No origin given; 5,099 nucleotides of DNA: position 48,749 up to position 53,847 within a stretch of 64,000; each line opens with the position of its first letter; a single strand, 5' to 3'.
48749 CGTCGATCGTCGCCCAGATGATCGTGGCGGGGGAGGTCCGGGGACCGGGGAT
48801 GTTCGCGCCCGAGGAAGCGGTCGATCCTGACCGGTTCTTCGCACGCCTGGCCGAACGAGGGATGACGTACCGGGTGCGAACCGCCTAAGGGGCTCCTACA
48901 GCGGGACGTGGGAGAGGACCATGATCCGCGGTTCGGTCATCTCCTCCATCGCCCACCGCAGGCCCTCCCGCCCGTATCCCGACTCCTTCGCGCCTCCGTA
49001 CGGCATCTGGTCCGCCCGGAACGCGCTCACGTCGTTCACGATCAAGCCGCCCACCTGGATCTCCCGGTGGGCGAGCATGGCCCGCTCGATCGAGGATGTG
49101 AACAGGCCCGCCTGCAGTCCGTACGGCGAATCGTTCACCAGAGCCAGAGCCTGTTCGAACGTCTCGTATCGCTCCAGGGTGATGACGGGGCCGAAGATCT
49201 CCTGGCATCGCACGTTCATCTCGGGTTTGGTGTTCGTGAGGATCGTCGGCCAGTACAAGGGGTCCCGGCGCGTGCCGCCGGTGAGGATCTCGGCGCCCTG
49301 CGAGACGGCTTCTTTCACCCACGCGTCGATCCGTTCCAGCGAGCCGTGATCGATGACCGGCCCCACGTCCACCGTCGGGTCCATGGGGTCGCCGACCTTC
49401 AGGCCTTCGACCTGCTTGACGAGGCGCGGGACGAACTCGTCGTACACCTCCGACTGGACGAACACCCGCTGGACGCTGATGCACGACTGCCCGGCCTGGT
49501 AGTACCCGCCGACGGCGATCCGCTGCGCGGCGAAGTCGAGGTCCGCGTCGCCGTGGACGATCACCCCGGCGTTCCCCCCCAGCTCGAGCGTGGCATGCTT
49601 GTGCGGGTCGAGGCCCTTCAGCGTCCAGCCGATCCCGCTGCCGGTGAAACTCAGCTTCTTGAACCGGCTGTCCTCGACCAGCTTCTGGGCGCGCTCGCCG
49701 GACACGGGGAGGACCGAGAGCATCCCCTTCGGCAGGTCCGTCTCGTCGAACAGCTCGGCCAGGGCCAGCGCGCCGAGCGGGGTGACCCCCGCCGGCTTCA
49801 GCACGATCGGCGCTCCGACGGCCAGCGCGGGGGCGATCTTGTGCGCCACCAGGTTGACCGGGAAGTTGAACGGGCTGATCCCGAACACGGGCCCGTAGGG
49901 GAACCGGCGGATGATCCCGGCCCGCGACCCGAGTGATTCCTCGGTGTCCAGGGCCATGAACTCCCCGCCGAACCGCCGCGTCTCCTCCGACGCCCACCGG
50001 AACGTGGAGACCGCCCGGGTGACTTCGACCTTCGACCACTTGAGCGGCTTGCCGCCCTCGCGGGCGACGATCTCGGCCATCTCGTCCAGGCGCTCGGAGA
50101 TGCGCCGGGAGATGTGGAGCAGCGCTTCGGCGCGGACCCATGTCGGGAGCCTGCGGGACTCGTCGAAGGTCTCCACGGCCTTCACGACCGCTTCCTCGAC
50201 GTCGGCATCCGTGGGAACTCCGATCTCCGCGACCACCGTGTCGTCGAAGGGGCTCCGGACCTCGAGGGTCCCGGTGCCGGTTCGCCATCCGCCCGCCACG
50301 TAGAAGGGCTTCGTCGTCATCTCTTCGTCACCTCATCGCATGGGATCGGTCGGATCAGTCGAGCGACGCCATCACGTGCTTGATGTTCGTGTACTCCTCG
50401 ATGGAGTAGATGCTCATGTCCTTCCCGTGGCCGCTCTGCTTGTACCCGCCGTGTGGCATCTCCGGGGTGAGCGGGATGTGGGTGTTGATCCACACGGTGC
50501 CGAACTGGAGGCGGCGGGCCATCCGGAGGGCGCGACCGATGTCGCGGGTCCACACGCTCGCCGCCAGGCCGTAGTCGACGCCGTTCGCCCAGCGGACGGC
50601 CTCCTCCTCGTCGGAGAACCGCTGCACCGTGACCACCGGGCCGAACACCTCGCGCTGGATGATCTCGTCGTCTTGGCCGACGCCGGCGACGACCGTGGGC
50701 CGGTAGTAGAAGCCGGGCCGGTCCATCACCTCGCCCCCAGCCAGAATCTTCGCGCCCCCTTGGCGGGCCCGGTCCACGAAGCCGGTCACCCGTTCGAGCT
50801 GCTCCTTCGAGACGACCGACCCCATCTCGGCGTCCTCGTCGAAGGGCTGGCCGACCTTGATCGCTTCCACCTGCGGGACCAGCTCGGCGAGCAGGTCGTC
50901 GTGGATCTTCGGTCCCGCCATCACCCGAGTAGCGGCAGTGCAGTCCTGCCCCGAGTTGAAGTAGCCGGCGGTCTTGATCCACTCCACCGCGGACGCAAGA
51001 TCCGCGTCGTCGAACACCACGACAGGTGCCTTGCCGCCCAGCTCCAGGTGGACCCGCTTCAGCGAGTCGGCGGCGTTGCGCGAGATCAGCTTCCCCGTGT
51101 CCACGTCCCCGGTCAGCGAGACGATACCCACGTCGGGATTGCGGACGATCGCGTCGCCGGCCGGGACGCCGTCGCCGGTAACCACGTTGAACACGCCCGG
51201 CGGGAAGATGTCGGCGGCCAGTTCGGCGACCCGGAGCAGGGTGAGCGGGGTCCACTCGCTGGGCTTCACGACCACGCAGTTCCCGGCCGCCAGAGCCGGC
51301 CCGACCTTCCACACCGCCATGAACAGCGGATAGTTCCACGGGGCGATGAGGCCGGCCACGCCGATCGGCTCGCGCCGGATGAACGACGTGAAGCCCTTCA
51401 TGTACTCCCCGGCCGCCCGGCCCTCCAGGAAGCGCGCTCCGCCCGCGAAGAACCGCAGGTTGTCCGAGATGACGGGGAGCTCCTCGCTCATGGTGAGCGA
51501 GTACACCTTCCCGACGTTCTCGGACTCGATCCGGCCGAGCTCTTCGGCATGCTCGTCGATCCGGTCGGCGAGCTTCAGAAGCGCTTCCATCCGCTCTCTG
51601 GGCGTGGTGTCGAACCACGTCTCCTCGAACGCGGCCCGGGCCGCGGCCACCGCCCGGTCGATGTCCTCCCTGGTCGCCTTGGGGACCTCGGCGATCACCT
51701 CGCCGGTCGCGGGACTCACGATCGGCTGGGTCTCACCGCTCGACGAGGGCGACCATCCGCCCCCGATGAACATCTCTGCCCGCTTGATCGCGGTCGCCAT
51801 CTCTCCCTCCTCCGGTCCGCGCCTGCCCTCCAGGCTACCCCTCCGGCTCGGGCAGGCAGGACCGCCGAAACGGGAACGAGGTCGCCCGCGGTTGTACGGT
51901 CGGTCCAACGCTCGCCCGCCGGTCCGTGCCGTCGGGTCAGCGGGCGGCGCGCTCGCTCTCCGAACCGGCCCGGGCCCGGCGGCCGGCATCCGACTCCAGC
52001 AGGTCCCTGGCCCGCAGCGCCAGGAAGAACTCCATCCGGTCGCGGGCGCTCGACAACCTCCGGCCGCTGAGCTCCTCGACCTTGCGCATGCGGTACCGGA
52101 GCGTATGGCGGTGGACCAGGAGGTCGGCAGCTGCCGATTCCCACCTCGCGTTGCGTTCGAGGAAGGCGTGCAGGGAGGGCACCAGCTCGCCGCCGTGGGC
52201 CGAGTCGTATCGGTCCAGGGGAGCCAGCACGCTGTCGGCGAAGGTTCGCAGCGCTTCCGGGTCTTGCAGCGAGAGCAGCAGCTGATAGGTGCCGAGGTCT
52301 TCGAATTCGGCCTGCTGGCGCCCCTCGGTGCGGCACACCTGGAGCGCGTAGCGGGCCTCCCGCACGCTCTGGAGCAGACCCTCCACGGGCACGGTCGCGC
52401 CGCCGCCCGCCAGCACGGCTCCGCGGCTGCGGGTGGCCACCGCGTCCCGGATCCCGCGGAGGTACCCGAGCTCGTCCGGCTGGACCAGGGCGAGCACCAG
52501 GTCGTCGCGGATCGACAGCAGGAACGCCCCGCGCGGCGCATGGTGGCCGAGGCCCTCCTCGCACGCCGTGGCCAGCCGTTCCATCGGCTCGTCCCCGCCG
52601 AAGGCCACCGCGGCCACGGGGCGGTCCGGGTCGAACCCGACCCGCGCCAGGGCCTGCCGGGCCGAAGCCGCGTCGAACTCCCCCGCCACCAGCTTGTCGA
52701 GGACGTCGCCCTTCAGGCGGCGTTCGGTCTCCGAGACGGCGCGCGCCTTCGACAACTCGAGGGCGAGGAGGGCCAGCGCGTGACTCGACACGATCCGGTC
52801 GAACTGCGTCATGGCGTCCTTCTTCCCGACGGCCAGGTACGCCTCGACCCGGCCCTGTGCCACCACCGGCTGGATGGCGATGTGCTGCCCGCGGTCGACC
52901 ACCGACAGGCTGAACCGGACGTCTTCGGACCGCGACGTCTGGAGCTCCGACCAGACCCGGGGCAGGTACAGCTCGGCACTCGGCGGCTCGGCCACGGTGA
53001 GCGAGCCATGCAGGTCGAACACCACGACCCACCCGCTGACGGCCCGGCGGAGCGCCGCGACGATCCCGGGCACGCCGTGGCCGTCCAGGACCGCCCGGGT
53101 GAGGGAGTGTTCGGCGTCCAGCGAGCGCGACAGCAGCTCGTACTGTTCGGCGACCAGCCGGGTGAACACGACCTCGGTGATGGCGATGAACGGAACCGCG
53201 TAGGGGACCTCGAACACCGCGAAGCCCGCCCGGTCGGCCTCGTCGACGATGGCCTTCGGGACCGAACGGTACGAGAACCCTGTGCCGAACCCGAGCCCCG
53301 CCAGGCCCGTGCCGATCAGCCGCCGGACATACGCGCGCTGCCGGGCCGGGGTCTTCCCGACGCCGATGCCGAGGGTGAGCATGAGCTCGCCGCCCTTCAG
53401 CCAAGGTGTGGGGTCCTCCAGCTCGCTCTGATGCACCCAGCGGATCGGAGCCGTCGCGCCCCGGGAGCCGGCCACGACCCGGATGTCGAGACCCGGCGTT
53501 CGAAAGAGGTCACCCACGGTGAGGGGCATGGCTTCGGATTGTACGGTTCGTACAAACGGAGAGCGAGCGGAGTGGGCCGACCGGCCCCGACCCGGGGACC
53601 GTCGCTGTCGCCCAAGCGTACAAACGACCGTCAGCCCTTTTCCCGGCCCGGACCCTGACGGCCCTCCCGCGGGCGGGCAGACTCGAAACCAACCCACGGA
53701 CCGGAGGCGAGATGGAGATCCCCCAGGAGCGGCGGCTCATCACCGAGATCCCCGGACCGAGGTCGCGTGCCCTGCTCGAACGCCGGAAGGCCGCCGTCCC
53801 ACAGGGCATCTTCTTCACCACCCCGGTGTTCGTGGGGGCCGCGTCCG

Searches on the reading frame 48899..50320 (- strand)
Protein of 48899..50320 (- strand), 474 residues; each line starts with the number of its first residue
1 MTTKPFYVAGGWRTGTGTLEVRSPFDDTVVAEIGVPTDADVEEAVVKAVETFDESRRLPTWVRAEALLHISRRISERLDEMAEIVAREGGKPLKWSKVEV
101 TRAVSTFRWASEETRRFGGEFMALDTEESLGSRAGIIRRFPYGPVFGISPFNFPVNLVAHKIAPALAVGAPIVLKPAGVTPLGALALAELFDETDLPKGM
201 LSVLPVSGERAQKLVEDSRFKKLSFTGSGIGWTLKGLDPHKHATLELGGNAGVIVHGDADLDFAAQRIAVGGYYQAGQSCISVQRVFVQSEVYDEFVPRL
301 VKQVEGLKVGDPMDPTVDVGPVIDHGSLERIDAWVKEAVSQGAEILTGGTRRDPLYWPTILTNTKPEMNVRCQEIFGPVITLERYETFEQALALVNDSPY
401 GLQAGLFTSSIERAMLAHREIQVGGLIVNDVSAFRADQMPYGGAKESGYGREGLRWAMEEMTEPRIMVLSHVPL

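Call 34: search_protein_families(library=pfam, proteins=[window:48899-50320:-], max_evalue=0.00001)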
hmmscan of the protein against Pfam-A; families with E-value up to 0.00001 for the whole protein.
window:48899-50320:- (474 aa): 1 family
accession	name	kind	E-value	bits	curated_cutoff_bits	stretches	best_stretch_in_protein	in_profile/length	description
PF00171.27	Aldedh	-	6.4e-136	454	23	1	12-465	1-459/461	Aldehyde dehydrogenase family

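Call 36: search_protein_families(library=ncbifam, proteins=[window:48899-50320:-], max_evalue=1e-10)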
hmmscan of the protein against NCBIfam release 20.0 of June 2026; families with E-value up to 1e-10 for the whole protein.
window:48899-50320:- (474 aa): 39 families (the best 25 are shown)
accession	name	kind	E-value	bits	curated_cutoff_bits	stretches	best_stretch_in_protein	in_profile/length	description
NF040648.1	lactal_redase_Meth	equivalog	6.8e-125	417.7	650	1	9-469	4-462/463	lactaldehyde dehydrogenase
NF047626.1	SulfactDhSafD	equivalog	1.3e-102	344.2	700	1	19-468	3-453/454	sulfoacetaldehyde dehydrogenase SafD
NF010000.0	PRK13473.1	subfamily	5.1e-96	322.1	615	1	7-468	6-471/475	aminobutyraldehyde dehydrogenase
NF040869.1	G3PDH_Arch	equivalog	3.3e-95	319.7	780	1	6-468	22-490/502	NADP-dependent glyceraldehyde-3-phosphate dehydrogenase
TIGR01780.1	SSADH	subfamily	1e-92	311.4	646.35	1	30-463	10-446/448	succinate-semialdehyde dehydrogenase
TIGR03250.1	PhnAcAld_DH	equivalog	3.8e-90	302.8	635.65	1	9-466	9-467/472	phosphonoacetaldehyde dehydrogenase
TIGR01804.1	BADH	equivalog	9.9e-89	297.9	668.6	1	17-463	13-465/467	betaine-aldehyde dehydrogenase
TIGR02299.1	HpaE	equivalog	1.2e-87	294.6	638.35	1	9-471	6-478/488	5-carboxymethyl-2-hydroxymuconate semialdehyde dehydrogenase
NF009725.0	PRK13252.1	equivalog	4e-85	286.1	593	1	6-463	9-473/488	betaine-aldehyde dehydrogenase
NF007497.0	PRK10090.1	equivalog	1.9e-84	284.1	500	1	2-467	5-475/480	aldehyde dehydrogenase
NF006916.0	PRK09407.1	equivalog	4.3e-84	283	521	1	16-463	33-486/526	succinic semialdehyde dehydrogenase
NF042993.1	AlphKGSA_gudD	equivalog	1.9e-83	280.8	770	1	7-462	7-473/481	alpha-ketoglutaric semialdehyde dehydrogenase GucD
NF006915.0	PRK09406.1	equivalog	1.4e-78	264.8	730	1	29-460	13-447/457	NADP-dependent succinic semialdehyde dehydrogenase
NF045735.1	PaDhStyDPseudo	equivalog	8.3e-77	258.9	850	1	8-469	7-481/483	phenylacetaldehyde dehydrogenase StyD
NF052305.1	DioxValDhHalo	equivalog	1.4e-76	258.4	750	1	4-448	5-458/483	2,5-dioxovalerate dehydrogenase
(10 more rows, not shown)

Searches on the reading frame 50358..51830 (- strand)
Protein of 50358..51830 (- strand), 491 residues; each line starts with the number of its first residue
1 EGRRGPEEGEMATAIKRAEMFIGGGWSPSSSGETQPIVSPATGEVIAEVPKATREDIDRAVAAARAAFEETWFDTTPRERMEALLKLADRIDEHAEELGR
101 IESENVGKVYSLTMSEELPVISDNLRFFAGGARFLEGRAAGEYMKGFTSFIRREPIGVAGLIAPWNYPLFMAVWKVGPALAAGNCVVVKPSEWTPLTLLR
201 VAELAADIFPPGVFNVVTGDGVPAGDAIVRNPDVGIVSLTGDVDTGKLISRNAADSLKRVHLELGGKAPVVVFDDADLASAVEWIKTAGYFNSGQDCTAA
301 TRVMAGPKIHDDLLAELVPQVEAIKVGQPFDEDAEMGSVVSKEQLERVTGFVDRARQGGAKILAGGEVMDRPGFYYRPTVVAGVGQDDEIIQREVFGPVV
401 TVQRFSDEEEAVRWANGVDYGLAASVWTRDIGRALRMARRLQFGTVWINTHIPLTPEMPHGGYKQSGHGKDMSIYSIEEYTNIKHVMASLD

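Call 34: search_protein_families(library=pfam, proteins=[window:50358-51830:-], max_evalue=0.00001)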
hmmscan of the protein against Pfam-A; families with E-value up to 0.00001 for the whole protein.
window:50358-51830:- (491 aa): 1 family
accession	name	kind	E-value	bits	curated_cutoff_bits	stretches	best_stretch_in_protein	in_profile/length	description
PF00171.27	Aldedh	-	8.3e-168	559.1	23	1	26-486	1-461/461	Aldehyde dehydrogenase family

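Call 36: search_protein_families(library=ncbifam, proteins=[window:50358-51830:-], max_evalue=1e-10)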
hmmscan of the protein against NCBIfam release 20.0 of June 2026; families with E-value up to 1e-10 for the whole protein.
window:50358-51830:- (491 aa): 40 families (the best 25 are shown)
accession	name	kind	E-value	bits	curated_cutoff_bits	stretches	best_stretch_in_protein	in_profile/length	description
NF010000.0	PRK13473.1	subfamily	2.7e-215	715.5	615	1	18-489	3-473/475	aminobutyraldehyde dehydrogenase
TIGR03374.1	ABALDH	equivalog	5.7e-182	605.8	909.3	1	29-487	12-470/472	aminobutyraldehyde dehydrogenase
TIGR01804.1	BADH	equivalog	8.6e-149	496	668.6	1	21-484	1-467/467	betaine-aldehyde dehydrogenase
NF045735.1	PaDhStyDPseudo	equivalog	1.7e-142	475.5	850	1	17-487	2-480/483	phenylacetaldehyde dehydrogenase StyD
TIGR02299.1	HpaE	equivalog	4.9e-136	454.2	638.35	1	19-490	2-478/488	5-carboxymethyl-2-hydroxymuconate semialdehyde dehydrogenase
NF009725.0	PRK13252.1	equivalog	5.5e-135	450.5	593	1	15-490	4-481/488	betaine-aldehyde dehydrogenase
NF045736.1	PaDhStyDRhodo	equivalog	2e-131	438.9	800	1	18-486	3-475/479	phenylacetaldehyde dehydrogenase StyD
NF050026.1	AcaldDHExaC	equivalog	6.1e-124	414.4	900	1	9-490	7-495/503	acetaldehyde dehydrogenase ExaC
TIGR03216.1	OH_muco_semi_DH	equivalog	6.3e-116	387.8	693.25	1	21-488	4-479/481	2-hydroxymuconic semialdehyde dehydrogenase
NF007352.0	PRK09847.1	equivalog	2.6e-113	379.1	850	1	18-490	20-493/495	aldehyde dehydrogenase PuuC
NF006916.0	PRK09407.1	equivalog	3e-112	375.9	521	1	30-487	31-491/526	succinic semialdehyde dehydrogenase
TIGR01780.1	SSADH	subfamily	1e-111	374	646.35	1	38-484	2-448/448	succinate-semialdehyde dehydrogenase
NF007497.0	PRK10090.1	equivalog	1.2e-108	363.9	500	1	14-486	3-475/480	aldehyde dehydrogenase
TIGR04284.1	aldehy_Rv0768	hypoth_equivalog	2.4e-106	356.6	775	1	19-487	2-477/480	aldehyde dehydrogenase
NF052305.1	DioxValDhHalo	equivalog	7.3e-106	354.9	750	1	18-467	5-458/483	2,5-dioxovalerate dehydrogenase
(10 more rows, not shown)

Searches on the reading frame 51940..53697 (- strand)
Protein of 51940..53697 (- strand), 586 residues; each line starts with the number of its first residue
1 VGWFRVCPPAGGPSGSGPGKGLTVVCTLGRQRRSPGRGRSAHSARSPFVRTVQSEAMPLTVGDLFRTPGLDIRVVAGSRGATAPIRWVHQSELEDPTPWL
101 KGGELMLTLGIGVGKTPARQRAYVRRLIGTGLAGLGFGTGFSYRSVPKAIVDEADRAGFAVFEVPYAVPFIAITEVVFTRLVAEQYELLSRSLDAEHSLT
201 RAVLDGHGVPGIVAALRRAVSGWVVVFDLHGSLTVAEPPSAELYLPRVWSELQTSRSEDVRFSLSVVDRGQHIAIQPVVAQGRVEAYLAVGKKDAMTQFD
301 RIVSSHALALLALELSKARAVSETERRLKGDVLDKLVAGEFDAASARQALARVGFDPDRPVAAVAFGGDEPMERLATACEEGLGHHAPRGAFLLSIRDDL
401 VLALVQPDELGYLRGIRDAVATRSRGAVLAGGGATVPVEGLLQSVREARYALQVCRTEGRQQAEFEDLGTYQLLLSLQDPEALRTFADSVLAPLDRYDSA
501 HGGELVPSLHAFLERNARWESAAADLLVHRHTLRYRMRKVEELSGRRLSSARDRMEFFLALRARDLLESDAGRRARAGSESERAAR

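Call 35: search_protein_families(library=pfam, proteins=[window:51940-53697:-], max_evalue=0.00001)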
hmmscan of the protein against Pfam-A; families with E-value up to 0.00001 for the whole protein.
window:51940-53697:- (586 aa): 3 families
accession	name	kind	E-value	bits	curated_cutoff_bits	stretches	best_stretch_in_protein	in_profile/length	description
PF07905.16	PucR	-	3.9e-31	108.3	33.5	1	64-181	2-118/118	Purine catabolism regulatory protein-like family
PF13556.12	HTH_30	-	1.1e-16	60.8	27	1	505-563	1-59/59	PucR C-terminal helix-turn-helix domain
PF17853.6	GGDEF_2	-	1.3e-09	38.7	24.5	1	342-454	5-116/116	GGDEF-like domain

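Call 36: search_protein_families(library=ncbifam, proteins=[window:51940-53697:-], max_evalue=1e-10)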
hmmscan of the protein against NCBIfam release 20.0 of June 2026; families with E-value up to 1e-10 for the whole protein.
window:51940-53697:- (586 aa): 2 families
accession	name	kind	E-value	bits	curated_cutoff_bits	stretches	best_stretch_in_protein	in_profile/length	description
NF045769.1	TransActPmfR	equivalog_domain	1.1e-35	123.1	800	2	57-178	4-125/470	transcciptional activator PmfR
NF058503.1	SprTransRegAdeR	equivalog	1.7e-13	50.4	700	1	443-564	275-399/403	sporulation transcriptional activator AdeR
